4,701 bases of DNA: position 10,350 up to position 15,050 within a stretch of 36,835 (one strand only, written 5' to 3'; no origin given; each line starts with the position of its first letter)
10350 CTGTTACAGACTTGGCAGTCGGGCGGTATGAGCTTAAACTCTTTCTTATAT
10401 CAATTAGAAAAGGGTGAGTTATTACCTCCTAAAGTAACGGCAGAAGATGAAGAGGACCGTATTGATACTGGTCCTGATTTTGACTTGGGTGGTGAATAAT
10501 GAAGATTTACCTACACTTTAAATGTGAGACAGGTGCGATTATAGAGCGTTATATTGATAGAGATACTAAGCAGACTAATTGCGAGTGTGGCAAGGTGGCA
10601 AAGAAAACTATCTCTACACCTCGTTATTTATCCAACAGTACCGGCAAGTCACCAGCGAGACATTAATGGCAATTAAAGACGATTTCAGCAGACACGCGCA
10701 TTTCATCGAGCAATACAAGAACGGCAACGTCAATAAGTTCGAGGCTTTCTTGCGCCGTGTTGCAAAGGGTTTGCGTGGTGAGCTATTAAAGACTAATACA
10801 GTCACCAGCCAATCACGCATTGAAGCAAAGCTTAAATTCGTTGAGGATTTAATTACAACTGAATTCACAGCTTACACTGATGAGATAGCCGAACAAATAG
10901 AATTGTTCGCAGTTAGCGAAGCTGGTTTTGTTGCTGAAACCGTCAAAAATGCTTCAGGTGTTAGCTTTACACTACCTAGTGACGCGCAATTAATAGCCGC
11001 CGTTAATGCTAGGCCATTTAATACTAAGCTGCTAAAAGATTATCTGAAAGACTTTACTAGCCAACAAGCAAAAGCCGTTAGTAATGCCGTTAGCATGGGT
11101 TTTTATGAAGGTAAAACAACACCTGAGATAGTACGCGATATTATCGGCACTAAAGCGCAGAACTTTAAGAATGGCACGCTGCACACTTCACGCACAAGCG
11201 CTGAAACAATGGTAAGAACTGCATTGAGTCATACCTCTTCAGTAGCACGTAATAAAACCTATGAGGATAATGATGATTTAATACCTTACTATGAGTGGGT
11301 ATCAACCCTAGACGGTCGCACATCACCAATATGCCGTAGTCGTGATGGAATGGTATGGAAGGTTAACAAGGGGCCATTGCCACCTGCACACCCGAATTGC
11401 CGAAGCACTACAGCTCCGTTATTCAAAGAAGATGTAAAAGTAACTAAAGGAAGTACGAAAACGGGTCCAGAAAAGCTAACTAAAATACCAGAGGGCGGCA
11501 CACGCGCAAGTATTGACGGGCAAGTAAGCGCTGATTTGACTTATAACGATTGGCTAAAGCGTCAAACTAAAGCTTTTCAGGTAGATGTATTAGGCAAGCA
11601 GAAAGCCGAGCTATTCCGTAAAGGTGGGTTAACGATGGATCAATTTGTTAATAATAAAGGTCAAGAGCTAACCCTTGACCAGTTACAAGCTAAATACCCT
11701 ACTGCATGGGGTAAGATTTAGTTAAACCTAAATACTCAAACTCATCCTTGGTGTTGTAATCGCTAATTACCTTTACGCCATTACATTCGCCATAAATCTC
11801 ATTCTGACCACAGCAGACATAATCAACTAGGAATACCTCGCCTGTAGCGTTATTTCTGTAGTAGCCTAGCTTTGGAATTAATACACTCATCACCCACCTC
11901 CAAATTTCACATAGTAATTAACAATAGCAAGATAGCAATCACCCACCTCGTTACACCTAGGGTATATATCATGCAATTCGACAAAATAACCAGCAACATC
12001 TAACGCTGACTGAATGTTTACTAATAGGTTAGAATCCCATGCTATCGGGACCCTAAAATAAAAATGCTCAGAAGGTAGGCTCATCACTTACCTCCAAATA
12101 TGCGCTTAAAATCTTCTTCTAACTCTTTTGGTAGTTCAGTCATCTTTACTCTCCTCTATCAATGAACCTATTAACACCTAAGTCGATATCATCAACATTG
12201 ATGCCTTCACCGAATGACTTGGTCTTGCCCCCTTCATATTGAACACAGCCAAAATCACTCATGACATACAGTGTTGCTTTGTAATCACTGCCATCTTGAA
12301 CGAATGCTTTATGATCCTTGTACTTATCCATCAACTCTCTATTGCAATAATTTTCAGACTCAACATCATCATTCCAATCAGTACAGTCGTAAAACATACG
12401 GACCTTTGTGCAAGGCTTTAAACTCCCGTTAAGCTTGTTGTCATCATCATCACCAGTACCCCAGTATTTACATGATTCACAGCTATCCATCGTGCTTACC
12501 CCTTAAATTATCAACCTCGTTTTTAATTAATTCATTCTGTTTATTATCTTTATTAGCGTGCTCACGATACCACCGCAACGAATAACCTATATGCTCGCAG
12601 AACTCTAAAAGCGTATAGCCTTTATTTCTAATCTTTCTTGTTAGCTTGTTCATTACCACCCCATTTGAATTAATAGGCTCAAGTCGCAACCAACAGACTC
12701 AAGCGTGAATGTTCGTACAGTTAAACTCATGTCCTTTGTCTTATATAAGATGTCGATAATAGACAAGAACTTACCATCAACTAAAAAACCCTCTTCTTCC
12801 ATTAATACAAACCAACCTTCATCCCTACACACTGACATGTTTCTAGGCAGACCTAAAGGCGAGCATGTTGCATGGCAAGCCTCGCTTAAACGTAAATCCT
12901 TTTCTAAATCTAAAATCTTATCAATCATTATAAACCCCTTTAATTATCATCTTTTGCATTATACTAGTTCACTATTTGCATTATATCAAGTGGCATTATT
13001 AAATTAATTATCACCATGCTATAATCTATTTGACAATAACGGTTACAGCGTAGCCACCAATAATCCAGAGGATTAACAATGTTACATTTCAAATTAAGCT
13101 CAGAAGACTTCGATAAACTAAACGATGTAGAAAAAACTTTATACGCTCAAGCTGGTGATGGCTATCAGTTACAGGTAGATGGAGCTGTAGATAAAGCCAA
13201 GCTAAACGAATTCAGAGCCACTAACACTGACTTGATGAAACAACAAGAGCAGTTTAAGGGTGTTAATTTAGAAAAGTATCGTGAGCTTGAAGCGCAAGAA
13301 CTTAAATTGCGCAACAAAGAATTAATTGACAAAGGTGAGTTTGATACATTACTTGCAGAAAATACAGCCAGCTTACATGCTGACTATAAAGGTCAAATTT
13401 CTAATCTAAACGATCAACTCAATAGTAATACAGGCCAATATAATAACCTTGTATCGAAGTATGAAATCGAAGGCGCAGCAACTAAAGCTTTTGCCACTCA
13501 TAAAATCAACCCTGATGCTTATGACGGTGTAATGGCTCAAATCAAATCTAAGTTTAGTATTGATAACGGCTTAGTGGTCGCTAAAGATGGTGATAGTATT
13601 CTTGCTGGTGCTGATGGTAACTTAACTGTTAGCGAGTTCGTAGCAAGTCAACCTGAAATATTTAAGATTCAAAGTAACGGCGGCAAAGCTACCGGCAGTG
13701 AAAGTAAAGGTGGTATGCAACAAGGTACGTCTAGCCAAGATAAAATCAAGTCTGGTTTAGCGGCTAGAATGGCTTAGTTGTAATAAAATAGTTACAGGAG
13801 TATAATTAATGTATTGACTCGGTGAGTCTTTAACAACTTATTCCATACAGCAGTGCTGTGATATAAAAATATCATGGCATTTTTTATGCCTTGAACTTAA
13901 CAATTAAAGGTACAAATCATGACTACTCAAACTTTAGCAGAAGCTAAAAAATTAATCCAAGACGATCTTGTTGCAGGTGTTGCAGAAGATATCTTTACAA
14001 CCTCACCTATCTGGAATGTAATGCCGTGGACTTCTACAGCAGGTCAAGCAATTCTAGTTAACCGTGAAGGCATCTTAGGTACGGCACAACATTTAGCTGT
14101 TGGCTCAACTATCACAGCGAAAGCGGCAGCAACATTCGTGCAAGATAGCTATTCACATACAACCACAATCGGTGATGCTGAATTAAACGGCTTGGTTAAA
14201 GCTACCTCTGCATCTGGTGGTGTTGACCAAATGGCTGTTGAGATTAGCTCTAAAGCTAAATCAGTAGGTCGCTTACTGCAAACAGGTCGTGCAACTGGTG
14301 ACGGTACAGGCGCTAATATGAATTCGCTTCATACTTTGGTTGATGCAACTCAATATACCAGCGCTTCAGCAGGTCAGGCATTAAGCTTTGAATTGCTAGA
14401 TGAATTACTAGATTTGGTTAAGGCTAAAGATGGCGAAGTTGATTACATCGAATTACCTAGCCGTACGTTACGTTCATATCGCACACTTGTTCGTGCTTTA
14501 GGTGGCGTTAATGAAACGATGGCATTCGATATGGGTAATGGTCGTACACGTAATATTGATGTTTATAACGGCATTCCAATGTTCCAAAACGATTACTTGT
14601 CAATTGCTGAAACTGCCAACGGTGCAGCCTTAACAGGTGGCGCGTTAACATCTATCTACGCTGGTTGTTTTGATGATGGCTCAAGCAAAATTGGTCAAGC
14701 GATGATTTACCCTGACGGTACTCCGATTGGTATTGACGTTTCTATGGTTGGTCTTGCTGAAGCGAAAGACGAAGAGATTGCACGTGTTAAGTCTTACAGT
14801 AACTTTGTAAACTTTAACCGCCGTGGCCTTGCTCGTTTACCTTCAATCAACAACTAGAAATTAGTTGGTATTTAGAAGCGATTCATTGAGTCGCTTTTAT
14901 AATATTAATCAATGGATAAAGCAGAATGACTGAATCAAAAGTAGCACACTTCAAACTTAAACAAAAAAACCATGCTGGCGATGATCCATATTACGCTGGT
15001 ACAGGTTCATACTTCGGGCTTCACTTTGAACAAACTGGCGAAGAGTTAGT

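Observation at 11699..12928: Opposite-strand six-gene accessory island splits the head-morphogenesis module (acr-aca-like layout)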

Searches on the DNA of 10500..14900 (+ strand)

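Call 4: search_dna_similar(query=window:10500-14900:+, collection=phages, mode=near, max_rows=30)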
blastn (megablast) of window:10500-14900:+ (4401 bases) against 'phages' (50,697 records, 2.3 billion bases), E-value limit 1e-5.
No match.

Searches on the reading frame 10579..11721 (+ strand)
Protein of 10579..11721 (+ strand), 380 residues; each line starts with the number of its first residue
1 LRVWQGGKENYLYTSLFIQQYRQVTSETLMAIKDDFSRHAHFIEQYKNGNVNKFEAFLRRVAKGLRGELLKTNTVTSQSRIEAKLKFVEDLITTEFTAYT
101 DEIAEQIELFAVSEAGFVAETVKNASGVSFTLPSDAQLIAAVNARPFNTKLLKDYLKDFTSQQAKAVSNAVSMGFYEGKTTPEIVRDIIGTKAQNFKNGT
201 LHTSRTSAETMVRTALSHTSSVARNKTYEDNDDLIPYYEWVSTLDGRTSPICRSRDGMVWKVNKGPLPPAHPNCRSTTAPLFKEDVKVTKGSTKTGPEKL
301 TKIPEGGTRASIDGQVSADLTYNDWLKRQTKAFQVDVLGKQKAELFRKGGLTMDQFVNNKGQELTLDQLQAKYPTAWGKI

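Call 6: search_protein_families(library=pfam, max_evalue=1, proteins=[window:10579-11721:+])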
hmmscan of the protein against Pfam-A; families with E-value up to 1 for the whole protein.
window:10579-11721:+ (380 aa): 3 families
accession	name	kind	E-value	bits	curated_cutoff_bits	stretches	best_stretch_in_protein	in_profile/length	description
PF04233.19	Phage_Mu_F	-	1.7e-12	48.5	29.6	1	167-278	3-111/112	Phage Mu protein F like protein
PF16238.11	DUF4897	-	0.0018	18.6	28.6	1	26-152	22-137/157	Domain of unknown function (DUF4897)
PF04967.18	HTH_10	-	0.12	12.6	23.1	1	159-177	1-19/53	HTH DNA binding domain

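Call 7: search_protein_families(library=phrogs, max_evalue=1, proteins=[window:10579-11721:+])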
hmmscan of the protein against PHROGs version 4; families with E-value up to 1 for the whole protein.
window:10579-11721:+ (380 aa): 22 families
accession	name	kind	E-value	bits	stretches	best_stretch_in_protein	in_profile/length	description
phrog_241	-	head and packaging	1.3e-124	418.7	1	30-377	15-360/679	head morphogenesis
phrog_21789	-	head and packaging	1.8e-59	202.5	2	37-288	14-266/1195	virion structural protein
phrog_6577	-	unknown function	3.5e-42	145.8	1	98-378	45-320/1066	-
phrog_7625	-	head and packaging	1.4e-32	114.3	1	93-362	63-321/504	head morphogenesis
phrog_115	-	head and packaging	3.9e-28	100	1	42-345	65-365/665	minor head protein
phrog_595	-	head and packaging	1.1e-24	88.6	1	116-331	134-332/513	head maturation protease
phrog_2841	-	head and packaging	1e-23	85.1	1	164-328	196-342/525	minor head protein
phrog_4728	-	head and packaging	4.9e-23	82.7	1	98-355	104-367/591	head morphogenesis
phrog_19443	-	head and packaging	1.2e-15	58.1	1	84-324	90-323/579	minor head protein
phrog_14819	-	unknown function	3.7e-15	56.8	1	308-370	17-79/91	-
phrog_3517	-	head and packaging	2.5e-10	41.2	2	203-291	230-338/371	head morphogenesis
phrog_2468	-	head and packaging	1.1e-09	39.2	1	39-263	27-239/303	head morphogenesis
phrog_19480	-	head and packaging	1.4e-07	31.2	1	47-280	512-735/737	head morphogenesis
phrog_220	-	head and packaging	3.8e-07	29.5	1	154-308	941-1088/1338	minor head protein and DNA pilot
phrog_324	-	head and packaging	7e-06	26.3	1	237-373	265-414/624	head morphogenesis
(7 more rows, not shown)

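Call 8: search_dna_similar(query=window:10579-11721:+, collection=phages, mode=protein, max_rows=30)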
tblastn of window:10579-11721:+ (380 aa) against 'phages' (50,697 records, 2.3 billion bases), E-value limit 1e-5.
Records with a match: 1517; places in all: 1522; records where one place covers at least 80% of the query: 1031.
Best place of each record, by identity: <60% 1517.
By first word of the organism name: Salmonella 360; Escherichia 262; Pseudomonas 185; Vibrio 165; Streptococcus 89; Acinetobacter 74; Klebsiella 50; Xanthomonas 39; Stenotrophomonas 20; Serratia 20; and 69 more.
By host as written in the record: Escherichia coli 147; - 126; Pseudomonas aeruginosa 61; Salmonella enterica 55; Salmonella enterica subsp. enterica serovar Enteritidis 53; Salmonella enterica subsp. enterica serovar Typhimurium 48; Salmonella sp. 38; Vibrio breoganii 36; and 418 more.
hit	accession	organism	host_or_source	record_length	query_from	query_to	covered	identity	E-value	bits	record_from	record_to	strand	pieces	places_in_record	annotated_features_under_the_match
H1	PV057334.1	Salmonella phage SE124_1FR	Salmonella enterica subsp. enterica ...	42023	10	369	95%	35.4%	2e-56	204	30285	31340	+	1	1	head morphogenesis protein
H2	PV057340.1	Salmonella phage SE479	Salmonella enterica subsp. enterica ...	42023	10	369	95%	35.4%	2e-56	204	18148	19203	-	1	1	head morphogenesis protein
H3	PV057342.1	Salmonella phage ST521_1PISJ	Salmonella enterica subsp. enterica ...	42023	10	369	95%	35.4%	2e-56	204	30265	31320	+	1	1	head morphogenesis protein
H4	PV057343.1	Salmonella phage ST521_2H4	Salmonella enterica subsp. enterica ...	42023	10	369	95%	35.4%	2e-56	204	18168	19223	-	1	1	head morphogenesis protein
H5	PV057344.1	Salmonella phage ST521_1PHIH2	Salmonella enterica subsp. enterica ...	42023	10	369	95%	35.4%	2e-56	204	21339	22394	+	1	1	head morphogenesis protein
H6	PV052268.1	Salmonella phage SE124_2FR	Salmonella enterica subsp. enterica ...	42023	10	369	95%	35.4%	2e-56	204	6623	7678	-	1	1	head morphogenesis protein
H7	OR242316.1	Salmonella phage RA140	Salmonella enterica subsp. enterica ...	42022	10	369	95%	35.4%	2e-56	204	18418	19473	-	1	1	hypothetical protein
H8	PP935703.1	Salmonella phage vB_SE126_1P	Salmonella enterica subsp. enterica ...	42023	10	369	95%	35.4%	2e-56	204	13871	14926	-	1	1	hypothetical protein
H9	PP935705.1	Salmonella phage vB_SE130_1P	Salmonella enterica subsp. enterica ...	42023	10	369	95%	35.4%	2e-56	204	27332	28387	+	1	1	hypothetical protein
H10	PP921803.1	Salmonella phage vB_SE127_1P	Salmonella enterica subsp. enterica ...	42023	10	369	95%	35.4%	2e-56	204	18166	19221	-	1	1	hypothetical protein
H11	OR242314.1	Salmonella phage RA112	Salmonella enterica subsp. enterica ...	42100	10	369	95%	35.4%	2e-56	204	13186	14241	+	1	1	hypothetical protein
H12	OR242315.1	Salmonella phage RA114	Salmonella enterica subsp. enterica ...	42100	10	369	95%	35.4%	2e-56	204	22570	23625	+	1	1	hypothetical protein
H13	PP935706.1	Salmonella phage vB_SE130_2P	Salmonella enterica subsp. enterica ...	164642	10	369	95%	35.4%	3e-56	204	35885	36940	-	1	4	hypothetical protein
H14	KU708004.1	Pseudomonas phage phiAH14a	Pseudomonas sp. ANT_H14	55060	31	377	91%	36.6%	1e-58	211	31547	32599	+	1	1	head morphogenesis protein | portal protein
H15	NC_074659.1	Pseudomonas phage phiAH14a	Pseudomonas sp. ANT_H14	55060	31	377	91%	36.6%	1e-58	211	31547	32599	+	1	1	head morphogenesis protein | portal protein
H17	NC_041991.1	Salmonella phage vB_SenS_AG11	Salmonella enteritidis C417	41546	10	369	95%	35.1%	1e-55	202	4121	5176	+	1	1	AG11_05: head morphogenesis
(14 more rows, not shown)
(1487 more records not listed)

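Call 10: get_annotated_region(hit=H17, flank=5000)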
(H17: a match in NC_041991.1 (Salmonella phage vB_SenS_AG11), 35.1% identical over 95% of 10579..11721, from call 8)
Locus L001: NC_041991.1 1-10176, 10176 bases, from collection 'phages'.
description: Salmonella phage vB_SenS_AG11, complete genome.
organism: Salmonella phage vB_SenS_AG11 (NCBI taxid 1211279)
taxonomy: Viruses; Duplodnaviria; Heunggongvirae; Uroviricota; Caudoviricetes; Guernseyvirinae; Jerseyvirus; Jerseyvirus AG11
host: Salmonella enteritidis C417; source: Guelph sewage; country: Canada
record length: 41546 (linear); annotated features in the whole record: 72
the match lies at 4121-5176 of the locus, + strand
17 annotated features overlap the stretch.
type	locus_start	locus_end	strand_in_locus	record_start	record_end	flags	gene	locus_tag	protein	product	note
CDS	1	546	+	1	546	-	AG11_01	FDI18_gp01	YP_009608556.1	terminase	similar to YP_001110829.1 hypothetical protein SPSV3_gp29 [Salmonella phage SETP3]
CDS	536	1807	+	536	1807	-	AG11_02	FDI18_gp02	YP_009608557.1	terminase family protein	similar to YP_224036.1 hypothetical protein BPKS7gp16 [Salmonella phage SS3e]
CDS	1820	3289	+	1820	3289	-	AG11_03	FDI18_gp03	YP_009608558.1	portal protein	similar to YP_001110831.1 putative structural protein [Salmonella phage SETP3]; HHpred pfam05133 Phage_prot_Gp6 phage ...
CDS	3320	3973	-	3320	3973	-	AG11_04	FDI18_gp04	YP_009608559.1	amidase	similar to YP_001742071.1 hypothetical protein VIP0034 [Salmonella phage E1]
regulatory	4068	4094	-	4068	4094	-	-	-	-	promoter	similar to consensus RpoD promoter [TTGACA(N15-17)TATAAT] with 2bp mismatch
CDS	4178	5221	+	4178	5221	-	AG11_05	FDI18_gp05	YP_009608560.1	head morphogenesis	similar to ADA82246.1 putative head protein, SPP1 gp7 family [Escherichia phage K1G]; PF04233.8 Phage_Mu_F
CDS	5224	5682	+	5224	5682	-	AG11_06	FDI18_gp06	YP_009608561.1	Hoc-like head decoration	similar to YP_001110834.1 tail protein [Salmonella phage SETP3]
CDS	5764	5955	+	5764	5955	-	AG11_07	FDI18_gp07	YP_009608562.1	hypothetical protein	-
CDS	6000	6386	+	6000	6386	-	AG11_08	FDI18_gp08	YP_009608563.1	Rz-like spanin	similar to YP_224031.1 hypothetical protein BPKS7gp11 [Salmonella phage SS3e]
CDS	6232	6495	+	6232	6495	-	AG11_09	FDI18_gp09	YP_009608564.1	Rz-like spanin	similar to CAA60564.1 p11.5 [Salmonella phage MB78]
CDS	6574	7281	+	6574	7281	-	AG11_10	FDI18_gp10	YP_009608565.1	head scaffolding protein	similar to YP_001110836.1 hypothetical protein SPSV3_gp36 [Salmonella phage SETP3]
CDS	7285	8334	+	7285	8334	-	AG11_11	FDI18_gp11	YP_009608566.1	major head protein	similar to YP_001110837.1 putative coat protein [Salmonella phage SETP3]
CDS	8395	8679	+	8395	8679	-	AG11_12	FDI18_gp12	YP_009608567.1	head fiber protein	similar to YP_224028.1 hypothetical protein BPKS7gp08 [Salmonella phage SS3e]; PF11133.2 Phage_head_fibr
CDS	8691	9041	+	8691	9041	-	AG11_13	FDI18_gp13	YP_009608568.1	Hoc-like head decoration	similar to YP_001110839.1 hypothetical protein SPSV3_gp39 [Salmonella phage SETP3]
CDS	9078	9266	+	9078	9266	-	AG11_14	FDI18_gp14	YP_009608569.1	hypothetical protein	similar to YP_001110840.1 hypothetical protein SPSV3_gp40 [Salmonella phage SETP3]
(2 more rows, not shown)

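Call 11: get_annotated_region(hit=H15, flank=5000)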
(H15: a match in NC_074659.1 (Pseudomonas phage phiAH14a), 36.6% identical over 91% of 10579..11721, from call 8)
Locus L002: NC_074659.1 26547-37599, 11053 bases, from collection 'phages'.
description: Pseudomonas phage phiAH14a, complete genome.
organism: Pseudomonas phage phiAH14a (NCBI taxid 1805958)
taxonomy: Viruses; Duplodnaviria; Heunggongvirae; Uroviricota; Caudoviricetes
host: Pseudomonas sp. ANT_H14; source: -; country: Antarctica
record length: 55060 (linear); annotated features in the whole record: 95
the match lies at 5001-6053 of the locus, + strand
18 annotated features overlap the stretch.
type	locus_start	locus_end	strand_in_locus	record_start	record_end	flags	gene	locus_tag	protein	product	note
CDS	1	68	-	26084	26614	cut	-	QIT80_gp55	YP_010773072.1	hypothetical protein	-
CDS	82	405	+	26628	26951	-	-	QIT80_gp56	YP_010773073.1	peptidase M48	-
CDS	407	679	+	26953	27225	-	-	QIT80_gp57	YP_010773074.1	hypothetical protein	-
CDS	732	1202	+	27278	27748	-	-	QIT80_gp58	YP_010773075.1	proteasome subunit beta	-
CDS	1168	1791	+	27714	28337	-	-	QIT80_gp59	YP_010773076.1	hypothetical protein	-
CDS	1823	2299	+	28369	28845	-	-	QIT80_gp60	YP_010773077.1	hypothetical protein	-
CDS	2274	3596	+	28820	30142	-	-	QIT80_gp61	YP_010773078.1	terminase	-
CDS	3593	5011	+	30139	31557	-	-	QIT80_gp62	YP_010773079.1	portal protein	-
CDS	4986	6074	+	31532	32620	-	-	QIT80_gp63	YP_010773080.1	head morphogenesis protein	-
CDS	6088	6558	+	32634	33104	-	-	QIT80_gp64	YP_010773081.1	hypothetical protein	-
CDS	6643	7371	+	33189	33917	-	-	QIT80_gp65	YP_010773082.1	hypothetical protein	-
CDS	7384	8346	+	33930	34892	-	-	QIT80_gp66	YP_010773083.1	major capsid protein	-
CDS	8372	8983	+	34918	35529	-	-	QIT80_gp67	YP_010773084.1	hypothetical protein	-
CDS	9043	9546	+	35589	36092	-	-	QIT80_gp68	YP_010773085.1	head-tail connector protein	-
CDS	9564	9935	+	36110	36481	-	-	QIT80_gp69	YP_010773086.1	tail attachment protein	-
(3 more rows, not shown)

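Call 12: find_related_loci(query=window:10579-11721:+, collection=viral_contigs, flank=6000)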
Query window:10579-11721:+ (380 aa) in viral_contigs; peptide patterns used: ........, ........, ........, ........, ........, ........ (x = any residue, [..] = any of these).
13 stretches matched a pattern; 5 encode a relative of the query (tblastn E <= 1e-3); 5 distinct loci.
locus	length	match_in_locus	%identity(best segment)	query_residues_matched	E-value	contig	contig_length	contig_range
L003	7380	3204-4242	77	28-379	3e-109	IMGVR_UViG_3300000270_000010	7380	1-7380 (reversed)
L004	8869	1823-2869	37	28-369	1e-63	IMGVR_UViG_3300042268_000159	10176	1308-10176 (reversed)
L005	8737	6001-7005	37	38-369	1e-62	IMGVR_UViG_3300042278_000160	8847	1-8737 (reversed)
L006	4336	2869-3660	34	28-274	1e-42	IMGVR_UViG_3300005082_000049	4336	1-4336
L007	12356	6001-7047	38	28-369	4e-65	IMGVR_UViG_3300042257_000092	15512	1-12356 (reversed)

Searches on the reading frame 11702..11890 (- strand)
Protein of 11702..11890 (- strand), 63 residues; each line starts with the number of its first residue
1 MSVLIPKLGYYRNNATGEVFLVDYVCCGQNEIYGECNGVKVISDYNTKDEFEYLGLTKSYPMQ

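Call 6: search_protein_families(library=pfam, max_evalue=1, proteins=[window:11702-11890:-])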
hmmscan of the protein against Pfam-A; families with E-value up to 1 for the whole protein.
seq(63 aa): 0 families

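Call 7: search_protein_families(library=phrogs, max_evalue=1, proteins=[window:11702-11890:-])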
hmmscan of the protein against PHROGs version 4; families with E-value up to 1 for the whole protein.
seq(63 aa): 0 families

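Call 61: find_related_loci(query=A8, collection=viral_contigs, flank=5000)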
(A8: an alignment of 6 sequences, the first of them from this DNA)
Query A8 (63 aa) in viral_contigs; peptide patterns used: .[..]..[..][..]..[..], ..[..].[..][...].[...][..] (x = any residue, [..] = any of these).
3 stretches matched a pattern, but none encodes a relative of the query by tblastn (E <= 1e-3).

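Call 70: search_protein_families(library=padloc, max_evalue=1, proteins=[window:11702-11890:-])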
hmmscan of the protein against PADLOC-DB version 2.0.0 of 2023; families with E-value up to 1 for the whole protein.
seq(63 aa): 0 families

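Call 71: search_protein_families(library=ncbifam, max_evalue=1, proteins=[window:11702-11890:-])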
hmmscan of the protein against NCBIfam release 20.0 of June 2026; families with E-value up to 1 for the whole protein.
seq(63 aa): 0 families

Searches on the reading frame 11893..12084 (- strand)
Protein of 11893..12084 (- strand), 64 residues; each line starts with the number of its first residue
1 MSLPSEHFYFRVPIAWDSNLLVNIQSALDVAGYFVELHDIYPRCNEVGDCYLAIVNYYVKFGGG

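Call 6: search_protein_families(library=pfam, max_evalue=1, proteins=[window:11893-12084:-])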
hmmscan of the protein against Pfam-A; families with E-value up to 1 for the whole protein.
seq(64 aa): 0 families

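Call 7: search_protein_families(library=phrogs, max_evalue=1, proteins=[window:11893-12084:-])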
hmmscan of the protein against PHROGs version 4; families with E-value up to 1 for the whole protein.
seq(64 aa): 1 family
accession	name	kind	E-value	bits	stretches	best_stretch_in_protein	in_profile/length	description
phrog_36441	-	unknown function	0.091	14.3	1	25-43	57-75/75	-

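Call 70: search_protein_families(library=padloc, max_evalue=1, proteins=[window:11893-12084:-])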
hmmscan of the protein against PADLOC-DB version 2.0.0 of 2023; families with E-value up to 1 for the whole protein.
seq(64 aa): 0 families

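Call 71: search_protein_families(library=ncbifam, max_evalue=1, proteins=[window:11893-12084:-])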
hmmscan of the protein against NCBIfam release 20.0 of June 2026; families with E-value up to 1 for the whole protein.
seq(64 aa): 0 families
